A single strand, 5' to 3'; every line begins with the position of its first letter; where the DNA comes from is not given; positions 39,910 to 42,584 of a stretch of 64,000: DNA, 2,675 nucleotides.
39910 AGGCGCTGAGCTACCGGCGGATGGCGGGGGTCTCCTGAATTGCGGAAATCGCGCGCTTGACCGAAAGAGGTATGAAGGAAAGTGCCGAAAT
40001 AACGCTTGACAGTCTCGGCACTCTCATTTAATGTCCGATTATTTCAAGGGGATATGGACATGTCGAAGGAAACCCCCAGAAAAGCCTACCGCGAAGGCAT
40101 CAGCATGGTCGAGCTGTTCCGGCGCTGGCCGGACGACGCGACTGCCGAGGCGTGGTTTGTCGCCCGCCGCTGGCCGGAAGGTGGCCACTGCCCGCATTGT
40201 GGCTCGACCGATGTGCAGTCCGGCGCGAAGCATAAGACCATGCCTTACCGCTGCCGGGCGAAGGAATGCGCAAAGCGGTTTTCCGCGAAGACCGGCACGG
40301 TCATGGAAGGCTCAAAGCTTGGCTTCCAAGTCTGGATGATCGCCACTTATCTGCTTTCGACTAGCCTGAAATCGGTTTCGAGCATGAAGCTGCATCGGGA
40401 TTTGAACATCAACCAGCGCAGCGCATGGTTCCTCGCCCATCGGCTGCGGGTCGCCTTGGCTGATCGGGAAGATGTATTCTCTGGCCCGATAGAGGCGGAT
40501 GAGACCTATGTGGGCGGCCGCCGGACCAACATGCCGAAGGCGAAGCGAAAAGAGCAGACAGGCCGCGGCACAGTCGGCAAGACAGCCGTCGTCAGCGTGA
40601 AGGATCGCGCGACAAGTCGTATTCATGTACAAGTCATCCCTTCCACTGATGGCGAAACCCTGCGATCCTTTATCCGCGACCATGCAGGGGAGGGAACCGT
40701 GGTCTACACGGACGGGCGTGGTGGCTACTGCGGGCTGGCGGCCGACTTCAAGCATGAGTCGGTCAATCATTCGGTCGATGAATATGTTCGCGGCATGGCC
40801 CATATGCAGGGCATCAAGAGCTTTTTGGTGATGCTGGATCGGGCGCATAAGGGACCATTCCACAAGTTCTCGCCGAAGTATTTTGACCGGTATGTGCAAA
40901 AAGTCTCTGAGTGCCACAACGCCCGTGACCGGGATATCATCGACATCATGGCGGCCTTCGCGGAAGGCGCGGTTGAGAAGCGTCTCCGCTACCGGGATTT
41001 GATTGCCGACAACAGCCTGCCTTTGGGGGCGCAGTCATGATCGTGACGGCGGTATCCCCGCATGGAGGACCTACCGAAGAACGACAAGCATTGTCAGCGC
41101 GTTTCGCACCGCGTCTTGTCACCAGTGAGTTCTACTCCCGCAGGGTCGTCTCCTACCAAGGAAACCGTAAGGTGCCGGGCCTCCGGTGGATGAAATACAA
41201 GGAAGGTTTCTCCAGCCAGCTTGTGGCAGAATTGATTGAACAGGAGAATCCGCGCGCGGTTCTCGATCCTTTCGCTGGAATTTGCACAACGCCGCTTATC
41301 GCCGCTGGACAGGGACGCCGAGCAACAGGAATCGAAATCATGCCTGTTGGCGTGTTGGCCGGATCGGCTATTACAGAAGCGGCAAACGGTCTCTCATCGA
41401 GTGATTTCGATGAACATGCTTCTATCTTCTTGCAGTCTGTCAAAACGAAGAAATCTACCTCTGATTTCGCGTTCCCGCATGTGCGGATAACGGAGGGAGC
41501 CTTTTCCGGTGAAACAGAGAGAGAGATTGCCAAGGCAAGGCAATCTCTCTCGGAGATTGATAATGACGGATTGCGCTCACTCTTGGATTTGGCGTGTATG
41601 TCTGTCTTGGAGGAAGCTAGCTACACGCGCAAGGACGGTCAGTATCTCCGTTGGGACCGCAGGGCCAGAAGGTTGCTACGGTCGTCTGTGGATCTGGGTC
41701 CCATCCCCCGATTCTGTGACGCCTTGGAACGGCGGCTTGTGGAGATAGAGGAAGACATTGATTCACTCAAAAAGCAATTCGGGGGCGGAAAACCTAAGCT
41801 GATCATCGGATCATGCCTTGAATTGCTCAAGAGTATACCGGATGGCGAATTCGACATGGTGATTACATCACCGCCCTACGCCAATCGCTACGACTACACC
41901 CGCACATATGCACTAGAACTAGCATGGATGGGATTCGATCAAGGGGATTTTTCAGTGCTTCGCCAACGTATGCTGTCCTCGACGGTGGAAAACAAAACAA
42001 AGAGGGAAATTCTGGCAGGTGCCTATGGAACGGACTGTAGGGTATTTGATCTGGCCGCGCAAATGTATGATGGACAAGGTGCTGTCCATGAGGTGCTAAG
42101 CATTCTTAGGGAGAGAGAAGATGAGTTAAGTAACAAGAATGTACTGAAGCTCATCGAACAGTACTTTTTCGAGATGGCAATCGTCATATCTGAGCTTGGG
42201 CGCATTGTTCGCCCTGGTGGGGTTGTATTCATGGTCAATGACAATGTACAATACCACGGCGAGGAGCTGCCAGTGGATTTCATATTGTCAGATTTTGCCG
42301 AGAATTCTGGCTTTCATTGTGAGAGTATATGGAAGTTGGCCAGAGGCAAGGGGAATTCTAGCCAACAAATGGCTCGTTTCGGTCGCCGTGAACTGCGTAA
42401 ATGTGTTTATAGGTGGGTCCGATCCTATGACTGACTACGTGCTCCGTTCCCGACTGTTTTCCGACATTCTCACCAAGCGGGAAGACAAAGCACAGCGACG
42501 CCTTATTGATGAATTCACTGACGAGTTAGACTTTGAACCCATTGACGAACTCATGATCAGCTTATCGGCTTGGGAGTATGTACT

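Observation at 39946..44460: IS1595-family transposase translationally coupled to an M-R-(small ORF)-M restriction-modification module in a lower-GC island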

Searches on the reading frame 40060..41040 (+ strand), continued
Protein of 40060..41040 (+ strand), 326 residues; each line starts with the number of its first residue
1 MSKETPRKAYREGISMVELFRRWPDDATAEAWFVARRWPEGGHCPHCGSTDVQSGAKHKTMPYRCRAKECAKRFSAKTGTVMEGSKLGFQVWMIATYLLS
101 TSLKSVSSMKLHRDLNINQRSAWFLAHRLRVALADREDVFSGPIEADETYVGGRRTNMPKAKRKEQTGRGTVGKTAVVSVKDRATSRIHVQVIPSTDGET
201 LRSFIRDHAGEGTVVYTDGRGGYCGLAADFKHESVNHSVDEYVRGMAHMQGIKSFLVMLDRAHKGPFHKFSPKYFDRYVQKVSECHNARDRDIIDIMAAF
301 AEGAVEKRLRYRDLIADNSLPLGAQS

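Call 62: search_protein_families(library=phrogs, proteins=[window:40060-41040:+, L014:9185-9757:+, L014:9703-10668:-, L026:8665-10236:+, L054:10819-11451:+, L055:9547-10401:+], max_evalue=0.01)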
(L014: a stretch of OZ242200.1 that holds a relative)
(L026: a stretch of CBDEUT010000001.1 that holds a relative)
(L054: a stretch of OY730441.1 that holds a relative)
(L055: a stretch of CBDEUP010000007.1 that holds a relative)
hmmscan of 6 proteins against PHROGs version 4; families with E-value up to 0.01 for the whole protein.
window:40060-41040:+ (326 aa): 3 families
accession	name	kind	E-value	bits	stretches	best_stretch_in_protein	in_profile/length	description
phrog_25593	-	unknown function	1.2e-35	124.2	1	23-297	21-312/344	-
phrog_9697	-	unknown function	3.6e-20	73.4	1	113-252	30-161/164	-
phrog_13752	-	unknown function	1.8e-08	35.5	1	173-258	2-86/131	-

L014:9185-9757:+ (190 aa): 0 families

L014:9703-10668:- (321 aa): 1 family
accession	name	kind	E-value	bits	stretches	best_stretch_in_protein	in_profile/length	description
phrog_33858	-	unknown function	1.4e-10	42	1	266-321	179-234/235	-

L026:8665-10236:+ (523 aa): 0 families

L054:10819-11451:+ (210 aa): 0 families

L055:9547-10401:+ (284 aa): 0 families

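Call 66: search_protein_families(library=pfam, proteins=[L044:10316-10558:+, L053:1103-1546:-, L014:10905-11420:-, L021:9061-9774:-, L024:9303-9983:-], max_evalue=1)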
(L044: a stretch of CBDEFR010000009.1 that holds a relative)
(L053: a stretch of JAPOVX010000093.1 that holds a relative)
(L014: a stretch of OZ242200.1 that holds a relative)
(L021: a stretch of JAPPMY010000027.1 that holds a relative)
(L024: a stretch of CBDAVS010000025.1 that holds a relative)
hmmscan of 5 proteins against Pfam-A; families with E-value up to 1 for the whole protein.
L044:10316-10558:+ (80 aa): 3 families
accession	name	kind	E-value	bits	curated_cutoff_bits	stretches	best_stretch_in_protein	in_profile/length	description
PF22522.2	DUF6998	-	0.011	16.1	27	1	7-72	63-126/136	Family of unknown function (DUF6998)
PF15350.11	ETAA1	-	0.11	11.1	27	1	4-38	291-322/818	Ewing's tumour-associated antigen 1 homologue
PF10987.13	DUF2806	-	0.12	12.6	24.5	1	4-55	25-75/221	Protein of unknown function (DUF2806)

L053:1103-1546:- (147 aa): 4 families
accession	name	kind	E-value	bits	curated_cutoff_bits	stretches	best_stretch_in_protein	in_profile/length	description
PF24026.1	DUF7337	-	0.027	15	30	1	85-113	4-32/61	Family of unknown function (DUF7337)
PF04899.17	MbeD_MobD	-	0.069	13.7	21.6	1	70-111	27-68/70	MbeD/MobD like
PF04859.17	DUF641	-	0.083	13.7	27.6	1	79-114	78-113/127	Plant protein of unknown function (DUF641)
PF07851.19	TMEM120A-B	-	0.28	10.9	29.8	1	74-136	33-96/324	TMEM120A/B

L014:10905-11420:- (171 aa): 0 families

L021:9061-9774:- (237 aa): 1 family
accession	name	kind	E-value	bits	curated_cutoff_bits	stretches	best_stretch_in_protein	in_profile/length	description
PF07411.17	DUF1508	-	1.4e-13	50.9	22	1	187-226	1-39/48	Domain of unknown function (DUF1508)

L024:9303-9983:- (226 aa): 0 families

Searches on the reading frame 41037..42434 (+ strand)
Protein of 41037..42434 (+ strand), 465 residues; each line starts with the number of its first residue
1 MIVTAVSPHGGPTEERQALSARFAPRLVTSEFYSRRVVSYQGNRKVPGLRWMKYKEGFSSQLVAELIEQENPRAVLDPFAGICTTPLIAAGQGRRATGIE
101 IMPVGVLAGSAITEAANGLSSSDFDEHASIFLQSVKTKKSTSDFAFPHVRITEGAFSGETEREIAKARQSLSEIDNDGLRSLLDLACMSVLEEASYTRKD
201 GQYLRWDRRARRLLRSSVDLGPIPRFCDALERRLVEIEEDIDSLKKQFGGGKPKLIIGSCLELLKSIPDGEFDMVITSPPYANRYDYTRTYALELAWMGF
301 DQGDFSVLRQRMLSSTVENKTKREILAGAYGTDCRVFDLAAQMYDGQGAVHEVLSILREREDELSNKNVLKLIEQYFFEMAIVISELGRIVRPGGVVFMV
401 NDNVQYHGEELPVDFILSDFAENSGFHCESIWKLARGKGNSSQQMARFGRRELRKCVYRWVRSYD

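Call 5: search_protein_families(library=pfam, proteins=[window:41037-42434:+], max_evalue=0.01)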
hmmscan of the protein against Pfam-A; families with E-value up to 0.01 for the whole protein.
window:41037-42434:+ (465 aa): 1 family
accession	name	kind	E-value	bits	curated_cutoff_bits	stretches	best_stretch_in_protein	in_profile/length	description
PF01555.25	N6_N4_Mtase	-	6.4e-08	33.3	26.7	1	54-102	162-212/221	DNA methylase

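Call 6: search_protein_families(library=ncbifam, proteins=[window:41037-42434:+], max_evalue=0.01)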
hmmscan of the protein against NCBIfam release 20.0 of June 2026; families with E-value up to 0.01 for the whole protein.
window:41037-42434:+ (465 aa): 3 families
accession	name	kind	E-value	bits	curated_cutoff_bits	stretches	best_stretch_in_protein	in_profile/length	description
NF010253.0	PRK13699.1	subfamily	1.8e-08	34.3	244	1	39-109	137-201/226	DNA methyltransferase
NF008572.0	PRK11524.1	equivalog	5.1e-07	29.1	292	1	73-102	216-245/294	adenine-specific DNA-methyltransferase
NF050803.1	DnaMtaseCcrMCaul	equivalog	6.9e-05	21.9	830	0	254-282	5-33/350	adenine-specific DNA-methyltransferase CcrM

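Call 23: find_encoding_contigs(protein=window:41037-42434:+, flank=10000, max_places=10)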
Protein window:41037-42434:+ (465 aa): no gene with exactly this product is on record in the collection.

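Call 48: search_dna_similar(query=window:41037-42434:+, collection=plasmids, mode=protein, max_rows=15, max_evalue=0.001)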
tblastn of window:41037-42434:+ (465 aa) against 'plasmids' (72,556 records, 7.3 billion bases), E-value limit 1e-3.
Records with a match: 33; places in all: 40; records where one place covers at least 80% of the query: 28.
Best place of each record, by identity: <60% 33.
By first word of the organism name: Deinococcus 14; Erwinia 5; Ligilactobacillus 2; Acetobacter 1; Enterococcus 1; Pseudanabaena 1; Cryobacterium 1; Rhizobium 1; Psychrobacter 1; Priestia 1; and 5 more.
By predicted mobility (MOB-suite, as given by PLSDB): non-mobilizable 21; mobilizable 9; conjugative 3.
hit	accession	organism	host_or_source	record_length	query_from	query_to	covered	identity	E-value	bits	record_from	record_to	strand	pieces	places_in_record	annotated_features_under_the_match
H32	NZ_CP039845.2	Acetobacter pasteurianus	whole organism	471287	34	462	92%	39.3%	8e-76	265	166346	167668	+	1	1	DNA methyltransferase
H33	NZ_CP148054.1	Enterococcus faecalis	animal,mixed culture,pig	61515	15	462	96%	37.3%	8e-79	274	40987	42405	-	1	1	DNA methyltransferase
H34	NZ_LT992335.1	Ligilactobacillus acidipiscis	Kopanisti cheese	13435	14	460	96%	34.8%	3e-71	252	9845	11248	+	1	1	DNA methyltransferase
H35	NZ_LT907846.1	Ligilactobacillus acidipiscis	Kopanisti cheese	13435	14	460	96%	34.8%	3e-71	252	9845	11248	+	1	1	DNA methyltransferase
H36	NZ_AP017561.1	Pseudanabaena sp. ABRG5-3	-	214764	23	444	91%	26.3%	1e-22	108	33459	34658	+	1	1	SAM-dependent methyltransferase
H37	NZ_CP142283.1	Erwinia aphidicola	Triticum aestivum 'Kvium'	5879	23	461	94%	25.3%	8e-19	151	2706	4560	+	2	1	DNA methyltransferase (x2)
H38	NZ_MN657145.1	Cryobacterium sp.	-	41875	37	448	89%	25.8%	4e-24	113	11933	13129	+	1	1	SAM-dependent methyltransferase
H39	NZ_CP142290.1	Erwinia aphidicola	Triticum aestivum 'Kvium'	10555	23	461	94%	24.1%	9e-19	97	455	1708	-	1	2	DNA methyltransferase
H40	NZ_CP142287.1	Erwinia aphidicola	Triticum aestivum 'Kvium'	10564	23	461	94%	24.1%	9e-19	97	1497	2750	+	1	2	DNA methyltransferase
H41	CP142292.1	Erwinia aphidicola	Triticum aestivum 'Kvium'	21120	23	461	94%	24.1%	9e-19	97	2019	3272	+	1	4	DNA methyltransferase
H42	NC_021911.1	Rhizobium etli bv. mimosae str. Mim1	Mimosa affinis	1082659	19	436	90%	24.9%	2e-7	62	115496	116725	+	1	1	record has no annotation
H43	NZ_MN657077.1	Psychrobacter sp.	-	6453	51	439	84%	24.4%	2e-15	86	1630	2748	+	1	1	hypothetical protein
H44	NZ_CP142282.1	Erwinia aphidicola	Triticum aestivum 'Kvium'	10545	73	461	84%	24.3%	1e-11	75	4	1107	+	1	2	none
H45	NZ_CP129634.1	Priestia aryabhattai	bacterial culture,soil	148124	54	445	84%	23.1%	3e-8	64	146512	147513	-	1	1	DNA methyltransferase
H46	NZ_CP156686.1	Burkholderia stagnalis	Bacterial cells,soils collected in ...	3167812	72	444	80%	24.0%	6e-11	72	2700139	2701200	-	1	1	none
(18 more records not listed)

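Call 50: get_annotated_region(hit=H33, flank=4000)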
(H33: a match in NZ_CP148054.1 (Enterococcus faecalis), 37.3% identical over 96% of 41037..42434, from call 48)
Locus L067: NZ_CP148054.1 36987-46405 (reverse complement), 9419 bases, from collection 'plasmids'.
description: Enterococcus faecalis strain J-5 plasmid pAFL-J5-2, complete sequence
organism: Enterococcus faecalis (NCBI taxid 1351)
taxonomy: Bacteria; Bacillota; Bacilli; Lactobacillales; Enterococcaceae; Enterococcus; Enterococcus faecalis
host: -; source: animal,mixed culture,pig; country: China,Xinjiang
typing (MOB-suite, as given by PLSDB): conjugative; replicon Inc18,Inc18; relaxase MOBQ; mating-pair formation MPF_T
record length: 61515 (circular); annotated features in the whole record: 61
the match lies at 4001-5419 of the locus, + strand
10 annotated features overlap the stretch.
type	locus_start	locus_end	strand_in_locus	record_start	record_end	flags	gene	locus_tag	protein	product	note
CDS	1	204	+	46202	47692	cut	-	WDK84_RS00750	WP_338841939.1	primase C-terminal domain-containing protein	-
CDS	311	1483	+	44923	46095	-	-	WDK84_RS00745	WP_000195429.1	IS256-like element IS256 family transposase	GO:0006313 - DNA transposition [Evidence IEA]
CDS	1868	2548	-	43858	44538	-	-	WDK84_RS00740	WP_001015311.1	IS6-like element IS1216 family transposase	GO:0006313 - DNA transposition [Evidence IEA]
CDS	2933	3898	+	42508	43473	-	-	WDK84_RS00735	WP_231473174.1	type II restriction endonuclease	-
CDS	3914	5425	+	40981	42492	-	-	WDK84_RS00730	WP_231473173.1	DNA methyltransferase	GO:0006306 - DNA methylation [Evidence IEA]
CDS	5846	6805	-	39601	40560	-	-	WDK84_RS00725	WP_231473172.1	IS30 family transposase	-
CDS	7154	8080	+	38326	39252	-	-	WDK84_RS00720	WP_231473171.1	toll/interleukin-1 receptor domain-containing protein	GO:0007165 - signal transduction [Evidence IEA]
CDS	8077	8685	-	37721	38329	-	-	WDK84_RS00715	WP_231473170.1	recombinase family protein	GO:0006310 - DNA recombination [Evidence IEA]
CDS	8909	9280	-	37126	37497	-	-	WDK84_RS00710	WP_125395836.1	hypothetical protein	-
CDS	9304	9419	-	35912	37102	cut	-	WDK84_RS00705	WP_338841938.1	Y-family DNA polymerase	-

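Call 56: search_protein_families(library=padloc, proteins=[window:41037-42434:+], max_evalue=0.001)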
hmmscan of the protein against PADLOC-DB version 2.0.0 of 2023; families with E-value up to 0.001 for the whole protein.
window:41037-42434:+ (465 aa): 37 families (the best 25 are shown)
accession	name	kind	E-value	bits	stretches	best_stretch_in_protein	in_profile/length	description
PDLC03224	MTase_II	-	6.5e-115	382.8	1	15-461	34-479/481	Type II methyltransferase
PDLC03306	MTase_II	-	5.9e-20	69.6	2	238-430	208-393/422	Type II methyltransferase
PDLC03389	MTase_II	-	4.6e-17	59.9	1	22-436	30-426/445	Type II methyltransferase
PDLC03353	MTase_II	-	5.9e-14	50.2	1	254-433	11-116/260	Type II methyltransferase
PDLC03322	MTase_II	-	1.8e-13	48.2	1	65-429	53-403/446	Type II methyltransferase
PDLC03299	MTase_II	-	8.3e-12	43.2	2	243-287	5-49/296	Type II methyltransferase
PDLC03387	MTase_II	-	1.5e-11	42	1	254-289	13-48/289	Type II methyltransferase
PDLC03364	MTase_II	-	1.6e-10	38.5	1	72-303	59-271/380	Type II methyltransferase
PDLC03371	MTase_II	-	2e-10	38.6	2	253-284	11-42/260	Type II methyltransferase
PDLC03362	MTase_II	-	1.7e-09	35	1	72-343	70-329/438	Type II methyltransferase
PDLC03325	MTase_II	-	5.9e-09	33.1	1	43-108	61-128/426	Type II methyltransferase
PDLC04134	mad2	-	7.6e-09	32.9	1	246-410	334-405/492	mads_2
PDLC03252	MTase_II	-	3.1e-08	31.3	0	239-288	80-126/365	Type II methyltransferase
PDLC03228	MTase_II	-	5.1e-08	31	1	69-111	162-203/227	Type II methyltransferase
PDLC03239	MTase_II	-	7.2e-08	29.5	1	53-301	74-317/442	Type II methyltransferase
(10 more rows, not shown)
